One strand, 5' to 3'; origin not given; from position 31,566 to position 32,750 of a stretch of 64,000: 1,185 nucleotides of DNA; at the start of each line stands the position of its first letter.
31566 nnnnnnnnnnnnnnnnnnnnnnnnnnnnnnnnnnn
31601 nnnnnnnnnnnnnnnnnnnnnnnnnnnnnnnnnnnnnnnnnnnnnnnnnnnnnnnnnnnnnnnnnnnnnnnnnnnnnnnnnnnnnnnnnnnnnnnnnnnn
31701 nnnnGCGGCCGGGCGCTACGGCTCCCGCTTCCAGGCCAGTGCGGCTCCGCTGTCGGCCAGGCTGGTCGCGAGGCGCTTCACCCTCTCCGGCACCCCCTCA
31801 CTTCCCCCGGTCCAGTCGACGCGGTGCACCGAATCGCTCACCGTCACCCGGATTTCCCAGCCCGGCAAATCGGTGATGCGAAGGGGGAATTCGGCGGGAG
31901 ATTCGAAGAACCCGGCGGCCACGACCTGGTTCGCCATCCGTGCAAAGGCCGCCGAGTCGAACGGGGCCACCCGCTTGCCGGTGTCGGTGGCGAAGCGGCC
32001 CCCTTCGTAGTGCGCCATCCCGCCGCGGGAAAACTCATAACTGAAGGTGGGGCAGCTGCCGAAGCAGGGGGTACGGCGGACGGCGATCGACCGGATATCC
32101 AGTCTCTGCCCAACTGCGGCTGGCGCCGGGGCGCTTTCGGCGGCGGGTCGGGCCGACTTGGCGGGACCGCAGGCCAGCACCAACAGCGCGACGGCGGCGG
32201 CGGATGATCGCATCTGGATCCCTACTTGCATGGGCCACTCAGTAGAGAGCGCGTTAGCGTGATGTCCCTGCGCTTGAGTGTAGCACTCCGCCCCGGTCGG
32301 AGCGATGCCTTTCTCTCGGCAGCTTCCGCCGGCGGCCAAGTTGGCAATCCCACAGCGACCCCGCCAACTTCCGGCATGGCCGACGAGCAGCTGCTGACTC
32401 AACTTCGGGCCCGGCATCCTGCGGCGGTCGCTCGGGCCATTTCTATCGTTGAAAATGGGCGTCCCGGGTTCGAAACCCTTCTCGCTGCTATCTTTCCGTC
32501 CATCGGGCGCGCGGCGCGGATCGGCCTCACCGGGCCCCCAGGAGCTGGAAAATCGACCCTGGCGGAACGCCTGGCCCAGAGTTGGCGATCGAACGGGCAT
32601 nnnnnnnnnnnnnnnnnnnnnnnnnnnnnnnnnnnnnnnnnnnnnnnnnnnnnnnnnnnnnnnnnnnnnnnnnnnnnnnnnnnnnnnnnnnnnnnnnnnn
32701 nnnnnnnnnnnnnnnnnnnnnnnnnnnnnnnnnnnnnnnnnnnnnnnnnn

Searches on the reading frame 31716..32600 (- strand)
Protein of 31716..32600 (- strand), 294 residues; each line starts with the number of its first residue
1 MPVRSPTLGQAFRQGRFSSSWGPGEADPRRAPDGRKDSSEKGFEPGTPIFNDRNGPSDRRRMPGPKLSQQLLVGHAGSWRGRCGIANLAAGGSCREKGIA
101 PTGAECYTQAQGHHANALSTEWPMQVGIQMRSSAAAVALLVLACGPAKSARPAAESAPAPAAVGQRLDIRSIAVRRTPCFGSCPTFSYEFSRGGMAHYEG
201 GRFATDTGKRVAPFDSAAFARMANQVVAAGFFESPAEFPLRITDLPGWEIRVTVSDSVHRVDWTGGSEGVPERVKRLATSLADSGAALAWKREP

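Call 5: search_protein_families(library=pfam, proteins=[window:31716-32600:-], max_evalue=0.01)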
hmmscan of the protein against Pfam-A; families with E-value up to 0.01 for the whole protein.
window:31716-32600:- (294 aa): 1 family
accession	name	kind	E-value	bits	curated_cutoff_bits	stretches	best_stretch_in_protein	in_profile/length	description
PF20033.5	DUF6438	-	3.1e-17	63.3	30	1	171-281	2-112/116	Domain of unknown function (DUF6438)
